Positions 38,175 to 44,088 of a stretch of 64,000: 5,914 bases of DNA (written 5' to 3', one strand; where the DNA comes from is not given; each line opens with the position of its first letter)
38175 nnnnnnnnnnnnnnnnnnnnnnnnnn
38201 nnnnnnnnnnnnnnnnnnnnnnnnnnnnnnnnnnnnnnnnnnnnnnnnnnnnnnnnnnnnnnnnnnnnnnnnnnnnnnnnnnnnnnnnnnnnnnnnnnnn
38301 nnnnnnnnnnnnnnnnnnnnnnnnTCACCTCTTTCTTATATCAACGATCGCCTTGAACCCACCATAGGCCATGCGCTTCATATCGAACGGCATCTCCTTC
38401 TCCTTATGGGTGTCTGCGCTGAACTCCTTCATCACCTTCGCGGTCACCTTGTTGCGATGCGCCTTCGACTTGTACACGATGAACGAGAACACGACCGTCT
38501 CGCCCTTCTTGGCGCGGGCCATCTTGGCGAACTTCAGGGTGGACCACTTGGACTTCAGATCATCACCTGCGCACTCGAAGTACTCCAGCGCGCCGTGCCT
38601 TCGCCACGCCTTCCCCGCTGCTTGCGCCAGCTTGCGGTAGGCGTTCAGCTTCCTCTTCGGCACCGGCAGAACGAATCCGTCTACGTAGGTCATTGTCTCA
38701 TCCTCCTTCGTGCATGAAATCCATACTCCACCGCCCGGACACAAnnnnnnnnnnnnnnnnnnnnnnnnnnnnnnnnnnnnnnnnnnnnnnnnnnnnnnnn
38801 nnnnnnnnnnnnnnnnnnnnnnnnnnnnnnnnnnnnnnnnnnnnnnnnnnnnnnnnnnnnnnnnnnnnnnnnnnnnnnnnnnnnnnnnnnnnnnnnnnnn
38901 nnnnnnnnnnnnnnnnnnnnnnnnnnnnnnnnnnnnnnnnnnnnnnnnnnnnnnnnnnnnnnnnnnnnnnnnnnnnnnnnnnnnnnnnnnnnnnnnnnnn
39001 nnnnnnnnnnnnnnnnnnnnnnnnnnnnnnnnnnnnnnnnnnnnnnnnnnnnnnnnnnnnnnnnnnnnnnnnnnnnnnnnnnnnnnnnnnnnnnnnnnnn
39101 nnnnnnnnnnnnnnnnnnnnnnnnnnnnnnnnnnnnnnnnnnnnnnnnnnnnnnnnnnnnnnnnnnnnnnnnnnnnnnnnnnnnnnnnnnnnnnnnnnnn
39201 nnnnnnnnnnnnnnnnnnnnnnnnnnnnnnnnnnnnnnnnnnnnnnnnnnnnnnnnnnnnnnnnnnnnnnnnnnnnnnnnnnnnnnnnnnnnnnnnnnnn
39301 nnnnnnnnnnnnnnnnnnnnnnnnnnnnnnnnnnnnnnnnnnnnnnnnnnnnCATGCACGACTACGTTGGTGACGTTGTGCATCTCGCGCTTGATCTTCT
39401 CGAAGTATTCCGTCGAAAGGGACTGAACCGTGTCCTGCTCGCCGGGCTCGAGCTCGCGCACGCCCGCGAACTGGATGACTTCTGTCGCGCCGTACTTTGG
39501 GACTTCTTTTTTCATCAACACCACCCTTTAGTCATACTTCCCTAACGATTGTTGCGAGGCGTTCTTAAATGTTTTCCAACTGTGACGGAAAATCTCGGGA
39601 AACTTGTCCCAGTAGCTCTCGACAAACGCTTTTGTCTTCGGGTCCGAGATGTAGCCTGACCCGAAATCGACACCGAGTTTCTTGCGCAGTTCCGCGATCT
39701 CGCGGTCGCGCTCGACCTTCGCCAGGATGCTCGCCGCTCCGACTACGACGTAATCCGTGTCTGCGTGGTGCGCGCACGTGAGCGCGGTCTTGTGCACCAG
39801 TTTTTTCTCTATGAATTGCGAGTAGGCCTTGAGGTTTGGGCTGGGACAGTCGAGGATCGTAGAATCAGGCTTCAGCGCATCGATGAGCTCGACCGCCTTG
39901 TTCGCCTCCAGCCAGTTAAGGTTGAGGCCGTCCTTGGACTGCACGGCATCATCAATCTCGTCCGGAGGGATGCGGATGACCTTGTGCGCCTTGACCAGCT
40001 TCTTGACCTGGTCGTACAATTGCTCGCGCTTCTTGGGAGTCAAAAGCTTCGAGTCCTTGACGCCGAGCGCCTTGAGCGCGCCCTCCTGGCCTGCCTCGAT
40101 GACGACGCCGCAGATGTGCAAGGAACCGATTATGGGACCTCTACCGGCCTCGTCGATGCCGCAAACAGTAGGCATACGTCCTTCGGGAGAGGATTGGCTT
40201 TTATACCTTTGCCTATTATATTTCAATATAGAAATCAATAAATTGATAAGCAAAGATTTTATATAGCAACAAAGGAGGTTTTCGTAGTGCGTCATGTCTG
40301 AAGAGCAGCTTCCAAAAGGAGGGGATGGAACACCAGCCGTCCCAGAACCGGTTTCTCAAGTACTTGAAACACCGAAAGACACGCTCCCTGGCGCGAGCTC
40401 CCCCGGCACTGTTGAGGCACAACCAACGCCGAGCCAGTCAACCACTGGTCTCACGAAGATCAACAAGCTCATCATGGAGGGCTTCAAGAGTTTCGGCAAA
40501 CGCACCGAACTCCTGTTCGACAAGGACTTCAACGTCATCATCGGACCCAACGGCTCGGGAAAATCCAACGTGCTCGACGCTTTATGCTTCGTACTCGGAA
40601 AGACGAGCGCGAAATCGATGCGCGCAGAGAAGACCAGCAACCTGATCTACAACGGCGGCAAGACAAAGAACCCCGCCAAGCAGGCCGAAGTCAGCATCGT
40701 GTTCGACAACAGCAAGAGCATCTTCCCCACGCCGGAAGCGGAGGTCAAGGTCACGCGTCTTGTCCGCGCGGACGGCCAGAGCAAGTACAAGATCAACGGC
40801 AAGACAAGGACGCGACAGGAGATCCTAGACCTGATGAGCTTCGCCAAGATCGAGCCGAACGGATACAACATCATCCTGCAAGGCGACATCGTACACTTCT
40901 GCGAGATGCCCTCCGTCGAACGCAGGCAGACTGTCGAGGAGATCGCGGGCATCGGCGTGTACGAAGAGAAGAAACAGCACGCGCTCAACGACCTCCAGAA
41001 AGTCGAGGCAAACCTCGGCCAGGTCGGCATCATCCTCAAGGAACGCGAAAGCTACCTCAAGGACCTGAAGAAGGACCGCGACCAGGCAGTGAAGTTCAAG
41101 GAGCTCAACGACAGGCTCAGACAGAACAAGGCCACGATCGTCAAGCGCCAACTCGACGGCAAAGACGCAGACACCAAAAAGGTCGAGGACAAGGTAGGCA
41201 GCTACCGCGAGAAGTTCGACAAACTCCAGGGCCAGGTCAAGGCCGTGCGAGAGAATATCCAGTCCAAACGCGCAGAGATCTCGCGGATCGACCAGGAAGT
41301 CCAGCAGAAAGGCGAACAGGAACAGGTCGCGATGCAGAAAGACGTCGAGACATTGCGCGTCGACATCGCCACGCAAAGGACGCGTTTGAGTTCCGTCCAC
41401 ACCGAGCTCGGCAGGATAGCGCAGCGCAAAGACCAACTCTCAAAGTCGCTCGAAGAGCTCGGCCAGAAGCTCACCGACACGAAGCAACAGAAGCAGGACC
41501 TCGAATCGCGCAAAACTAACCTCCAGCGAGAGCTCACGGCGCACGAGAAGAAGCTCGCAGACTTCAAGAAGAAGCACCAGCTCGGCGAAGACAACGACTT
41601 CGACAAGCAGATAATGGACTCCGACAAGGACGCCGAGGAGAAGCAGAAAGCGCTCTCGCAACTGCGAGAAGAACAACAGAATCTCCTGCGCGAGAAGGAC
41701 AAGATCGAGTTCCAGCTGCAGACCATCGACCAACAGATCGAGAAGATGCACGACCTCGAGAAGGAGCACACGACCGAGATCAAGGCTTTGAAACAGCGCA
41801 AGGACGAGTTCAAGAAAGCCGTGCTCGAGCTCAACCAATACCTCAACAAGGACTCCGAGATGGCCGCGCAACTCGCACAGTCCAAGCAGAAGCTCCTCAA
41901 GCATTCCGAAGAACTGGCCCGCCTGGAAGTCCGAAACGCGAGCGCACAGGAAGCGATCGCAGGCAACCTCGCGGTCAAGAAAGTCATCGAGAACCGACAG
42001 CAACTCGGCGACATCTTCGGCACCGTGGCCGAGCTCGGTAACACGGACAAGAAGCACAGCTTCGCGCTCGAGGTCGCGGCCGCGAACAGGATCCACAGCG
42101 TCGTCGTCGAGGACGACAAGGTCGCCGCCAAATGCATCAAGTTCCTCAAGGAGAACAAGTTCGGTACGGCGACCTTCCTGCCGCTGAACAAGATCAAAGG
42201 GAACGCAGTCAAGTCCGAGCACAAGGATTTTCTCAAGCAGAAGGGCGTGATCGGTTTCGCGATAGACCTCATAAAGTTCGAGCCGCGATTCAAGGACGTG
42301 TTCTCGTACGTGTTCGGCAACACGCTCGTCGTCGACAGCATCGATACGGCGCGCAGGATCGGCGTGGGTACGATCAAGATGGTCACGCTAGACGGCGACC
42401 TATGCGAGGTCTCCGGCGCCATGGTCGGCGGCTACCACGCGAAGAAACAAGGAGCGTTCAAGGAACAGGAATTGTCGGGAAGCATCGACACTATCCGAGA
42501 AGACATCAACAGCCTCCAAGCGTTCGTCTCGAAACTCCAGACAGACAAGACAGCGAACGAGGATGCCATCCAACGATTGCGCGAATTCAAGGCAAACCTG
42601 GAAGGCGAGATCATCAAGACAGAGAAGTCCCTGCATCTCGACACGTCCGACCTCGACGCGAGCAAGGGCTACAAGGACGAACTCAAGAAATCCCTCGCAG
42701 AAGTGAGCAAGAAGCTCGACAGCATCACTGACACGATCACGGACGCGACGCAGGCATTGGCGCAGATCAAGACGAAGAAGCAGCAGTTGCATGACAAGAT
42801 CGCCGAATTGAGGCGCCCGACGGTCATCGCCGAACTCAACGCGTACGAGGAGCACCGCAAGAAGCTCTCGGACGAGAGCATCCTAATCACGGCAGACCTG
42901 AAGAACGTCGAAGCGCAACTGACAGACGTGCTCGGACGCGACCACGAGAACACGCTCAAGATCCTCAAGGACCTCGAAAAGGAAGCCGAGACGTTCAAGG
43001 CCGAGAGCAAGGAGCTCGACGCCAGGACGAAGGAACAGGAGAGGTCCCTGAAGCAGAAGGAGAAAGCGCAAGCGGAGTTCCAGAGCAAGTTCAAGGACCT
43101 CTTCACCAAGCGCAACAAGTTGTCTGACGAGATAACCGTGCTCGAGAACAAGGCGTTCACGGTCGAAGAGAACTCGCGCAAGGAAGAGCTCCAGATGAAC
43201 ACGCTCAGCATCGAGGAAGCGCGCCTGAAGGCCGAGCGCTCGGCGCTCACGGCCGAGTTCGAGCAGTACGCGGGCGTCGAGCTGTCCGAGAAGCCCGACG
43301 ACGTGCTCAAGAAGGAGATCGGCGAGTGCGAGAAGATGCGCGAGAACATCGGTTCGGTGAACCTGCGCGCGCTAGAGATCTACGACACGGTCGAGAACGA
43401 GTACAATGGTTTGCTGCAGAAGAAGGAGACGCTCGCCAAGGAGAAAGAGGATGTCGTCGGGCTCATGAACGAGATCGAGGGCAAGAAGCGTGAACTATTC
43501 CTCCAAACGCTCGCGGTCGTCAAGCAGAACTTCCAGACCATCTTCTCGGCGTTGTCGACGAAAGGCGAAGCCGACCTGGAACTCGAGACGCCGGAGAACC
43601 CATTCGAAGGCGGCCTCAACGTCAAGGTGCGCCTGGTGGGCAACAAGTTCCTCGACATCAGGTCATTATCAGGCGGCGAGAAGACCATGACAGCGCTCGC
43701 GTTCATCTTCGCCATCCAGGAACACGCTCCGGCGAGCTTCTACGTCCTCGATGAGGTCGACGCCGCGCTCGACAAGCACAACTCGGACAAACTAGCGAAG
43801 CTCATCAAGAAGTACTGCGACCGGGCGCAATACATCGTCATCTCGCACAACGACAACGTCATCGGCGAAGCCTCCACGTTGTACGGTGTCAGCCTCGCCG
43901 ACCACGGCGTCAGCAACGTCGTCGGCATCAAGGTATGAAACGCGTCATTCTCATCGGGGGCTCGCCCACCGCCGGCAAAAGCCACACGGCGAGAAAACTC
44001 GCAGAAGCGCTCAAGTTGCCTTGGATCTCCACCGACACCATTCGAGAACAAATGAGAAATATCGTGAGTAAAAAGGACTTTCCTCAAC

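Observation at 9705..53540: All family copies share one strand orientation and each abuts a gene's 3' end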

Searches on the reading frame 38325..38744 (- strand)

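Call 22: search_protein_families(library=pfam, proteins=[window:38325-38744:-])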
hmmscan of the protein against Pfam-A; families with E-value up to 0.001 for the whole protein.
window:38325-38744:- (139 aa): 1 family
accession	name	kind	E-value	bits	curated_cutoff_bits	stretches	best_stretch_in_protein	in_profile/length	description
PF07237.17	DUF1428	-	1.1e-33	115.9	27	1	19-122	1-102/102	Protein of unknown function (DUF1428)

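Call 68: search_protein_families(library=ncbifam, proteins=[window:38325-38693:-], max_evalue=0.1)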
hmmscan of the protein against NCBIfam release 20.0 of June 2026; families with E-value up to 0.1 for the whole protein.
window:38325-38693:- (122 aa): 0 families

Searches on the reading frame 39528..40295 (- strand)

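Call 70: search_protein_families(library=pfam, proteins=[window:39528-40295:-], max_evalue=0.001)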
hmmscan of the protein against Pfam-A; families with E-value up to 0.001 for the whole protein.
window:39528-40295:- (255 aa): 1 family
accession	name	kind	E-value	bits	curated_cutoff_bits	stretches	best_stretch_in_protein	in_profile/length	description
PF01351.25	RNase_HII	-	3.7e-42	144.9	25.8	1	45-242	1-198/199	Ribonuclease HII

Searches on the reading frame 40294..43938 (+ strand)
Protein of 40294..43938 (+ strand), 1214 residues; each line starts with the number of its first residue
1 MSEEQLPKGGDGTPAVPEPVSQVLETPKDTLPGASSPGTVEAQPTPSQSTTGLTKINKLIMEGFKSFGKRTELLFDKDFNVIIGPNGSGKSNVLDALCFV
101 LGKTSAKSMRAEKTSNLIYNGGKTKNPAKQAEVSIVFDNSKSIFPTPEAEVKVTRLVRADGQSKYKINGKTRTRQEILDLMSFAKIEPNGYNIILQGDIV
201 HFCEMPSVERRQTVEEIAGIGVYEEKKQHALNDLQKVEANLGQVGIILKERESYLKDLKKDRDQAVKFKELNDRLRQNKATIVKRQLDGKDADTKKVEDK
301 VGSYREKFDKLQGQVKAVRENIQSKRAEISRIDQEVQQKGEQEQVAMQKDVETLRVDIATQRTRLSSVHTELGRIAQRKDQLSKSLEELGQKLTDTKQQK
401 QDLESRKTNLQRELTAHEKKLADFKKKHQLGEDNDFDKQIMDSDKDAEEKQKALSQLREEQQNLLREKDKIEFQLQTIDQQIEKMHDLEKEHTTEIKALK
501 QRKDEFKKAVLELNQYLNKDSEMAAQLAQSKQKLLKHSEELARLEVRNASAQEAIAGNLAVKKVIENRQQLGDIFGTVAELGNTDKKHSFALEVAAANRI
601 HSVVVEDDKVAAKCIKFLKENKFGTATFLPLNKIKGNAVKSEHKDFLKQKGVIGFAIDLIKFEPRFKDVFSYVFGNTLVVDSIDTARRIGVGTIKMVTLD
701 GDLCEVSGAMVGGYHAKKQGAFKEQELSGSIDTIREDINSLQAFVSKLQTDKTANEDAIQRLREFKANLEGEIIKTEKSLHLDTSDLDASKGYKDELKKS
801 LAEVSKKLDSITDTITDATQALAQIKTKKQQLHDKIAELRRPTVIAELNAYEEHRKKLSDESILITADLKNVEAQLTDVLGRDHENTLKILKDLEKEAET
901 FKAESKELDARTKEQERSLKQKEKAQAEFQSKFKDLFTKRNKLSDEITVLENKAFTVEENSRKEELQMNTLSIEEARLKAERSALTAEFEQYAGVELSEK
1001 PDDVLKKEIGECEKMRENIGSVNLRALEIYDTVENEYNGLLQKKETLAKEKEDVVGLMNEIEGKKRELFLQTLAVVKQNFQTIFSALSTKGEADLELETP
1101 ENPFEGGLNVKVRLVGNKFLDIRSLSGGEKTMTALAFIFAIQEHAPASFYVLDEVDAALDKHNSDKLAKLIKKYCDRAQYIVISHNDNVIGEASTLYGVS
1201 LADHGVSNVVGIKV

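Call 44: find_homologous_proteins(query=window:40294-43938:+, max_evalue=1e-100)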
Query window:40294-43938:+ (1214 aa): 2674 proteins with E <= 1e-100 among 8000 candidates; the best 120 are listed.
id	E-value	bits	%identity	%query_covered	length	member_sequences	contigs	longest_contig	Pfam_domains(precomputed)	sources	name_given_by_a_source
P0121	0.0e+0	2449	95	100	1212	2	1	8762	PF13175.13,PF06470.19,PF13476.13,PF02463.26,PF13304.13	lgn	-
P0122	0.0e+0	2033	77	100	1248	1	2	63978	PF13175.13,PF06470.19,PF13476.13,PF02463.26,PF13304.13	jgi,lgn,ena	-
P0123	0.0e+0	2029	79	99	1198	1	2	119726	PF13175.13,PF06470.19,PF13476.13,PF02463.26,PF13304.13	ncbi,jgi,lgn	jgi:chromosome segregation protein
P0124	0.0e+0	2022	80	97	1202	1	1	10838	PF13175.13,PF06470.19,PF13476.13,PF02463.26,PF13304.13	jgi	jgi:chromosome segregation protein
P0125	0.0e+0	2004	77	100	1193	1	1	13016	PF13175.13,PF06470.19,PF13476.13,PF02463.26,PF13304.13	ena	-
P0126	0.0e+0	1993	77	98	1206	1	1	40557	PF13175.13,PF06470.19,PF13476.13,PF02463.26,PF13304.13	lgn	-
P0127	0.0e+0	1963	76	100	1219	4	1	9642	PF06470.19,PF13476.13,PF02463.26,PF13304.13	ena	-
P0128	0.0e+0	1956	75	99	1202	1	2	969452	PF06470.19,PF02463.26,PF13304.13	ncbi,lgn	-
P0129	0.0e+0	1941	80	93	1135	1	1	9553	PF06470.19,PF13476.13,PF02463.26,PF13304.13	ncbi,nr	ncbi:MAG TPA: chromosome segregation protein SMC, partial [Candidatus Binatia bacterium]|nr:chromoso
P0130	0.0e+0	1899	73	100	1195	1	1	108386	PF13175.13,PF06470.19,PF13476.13,PF02463.26,PF13304.13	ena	-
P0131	0.0e+0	1892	74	97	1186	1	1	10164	PF13175.13,PF06470.19,PF13476.13,PF02463.26,PF13304.13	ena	-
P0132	0.0e+0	1459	60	98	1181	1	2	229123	PF13175.13,PF06470.19,PF13476.13,PF02463.26,PF13304.13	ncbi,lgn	-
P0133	0.0e+0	1458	58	96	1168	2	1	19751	PF13175.13,PF06470.19,PF02463.26,PF13304.13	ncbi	-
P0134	0.0e+0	1448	59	96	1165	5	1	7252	PF06470.19,PF02463.26,PF13304.13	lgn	-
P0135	0.0e+0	1447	59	96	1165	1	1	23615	PF13175.13,PF06470.19,PF02463.26,PF13304.13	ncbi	-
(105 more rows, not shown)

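Call 45: find_encoding_contigs(protein=P0121, flank=10000, max_places=4)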
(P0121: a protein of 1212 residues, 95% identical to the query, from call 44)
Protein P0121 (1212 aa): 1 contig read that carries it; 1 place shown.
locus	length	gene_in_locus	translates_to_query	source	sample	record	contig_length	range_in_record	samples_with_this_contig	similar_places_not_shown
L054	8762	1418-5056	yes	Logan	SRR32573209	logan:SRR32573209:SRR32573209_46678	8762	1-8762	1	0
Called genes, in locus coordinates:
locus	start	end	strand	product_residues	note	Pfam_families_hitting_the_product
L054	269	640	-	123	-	-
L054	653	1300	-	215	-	PF01351:RNase_HII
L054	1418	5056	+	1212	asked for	PF02463:SMC_N, PF13175:AAA_15, PF13476:AAA_23, PF13304:AAA_21 (weak), PF06470:SMC_hinge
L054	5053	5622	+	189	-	PF00561:Abhydrolase_1 (faint), PF06821:Ser_hydrolase, PF12697:Abhydrolase_6 (weak), PF10230:LIDHydrolase (faint)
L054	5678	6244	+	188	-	PF01300:Sua5_yciO_yrdC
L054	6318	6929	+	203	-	PF00149:Metallophos, PF12850:Metallophos_2, PF14582:Metallophos_3 (faint)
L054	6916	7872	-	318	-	PF00480:ROK, PF02685:Glucokinase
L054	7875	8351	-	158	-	PF09622:DUF2391 (weak)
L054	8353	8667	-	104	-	-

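Call 46: find_encoding_contigs(protein=P0123, flank=10000, max_places=1)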
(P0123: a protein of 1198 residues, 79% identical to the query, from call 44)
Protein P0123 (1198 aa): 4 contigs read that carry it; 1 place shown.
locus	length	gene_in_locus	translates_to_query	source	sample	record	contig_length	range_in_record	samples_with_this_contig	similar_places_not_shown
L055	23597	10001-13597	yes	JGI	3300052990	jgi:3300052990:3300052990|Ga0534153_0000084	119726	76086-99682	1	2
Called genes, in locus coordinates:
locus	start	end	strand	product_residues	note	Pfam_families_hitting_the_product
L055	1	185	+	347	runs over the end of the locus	PF02272:DHHA1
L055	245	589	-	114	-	-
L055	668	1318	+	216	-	PF02585:PIG-L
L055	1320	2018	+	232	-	-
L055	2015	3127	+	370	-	PF13439:Glyco_transf_4, PF13579:Glyco_trans_4_4, PF00534:Glycos_transf_1, PF13692:Glyco_trans_1_4, PF13524:Glyco_trans_1_2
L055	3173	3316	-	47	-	-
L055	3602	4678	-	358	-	PF13191:AAA_16, PF00270:DEAD (faint), PF00931:NB-ARC, PF24883:NPHP3_N (faint), PF00004:AAA (weak), PF05729:NACHT (weak), PF13401:AAA_22, PF22703:Cdc6_lid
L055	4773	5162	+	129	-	-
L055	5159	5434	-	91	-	-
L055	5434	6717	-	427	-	PF02403:Seryl_tRNA_N, PF00587:tRNA-synt_2b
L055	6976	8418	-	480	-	PF13365:Trypsin_2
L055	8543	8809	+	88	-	-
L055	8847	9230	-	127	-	-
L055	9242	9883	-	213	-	PF01351:RNase_HII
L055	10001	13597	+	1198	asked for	PF02463:SMC_N, PF13175:AAA_15, PF13304:AAA_21 (weak), PF13476:AAA_23, PF06470:SMC_hinge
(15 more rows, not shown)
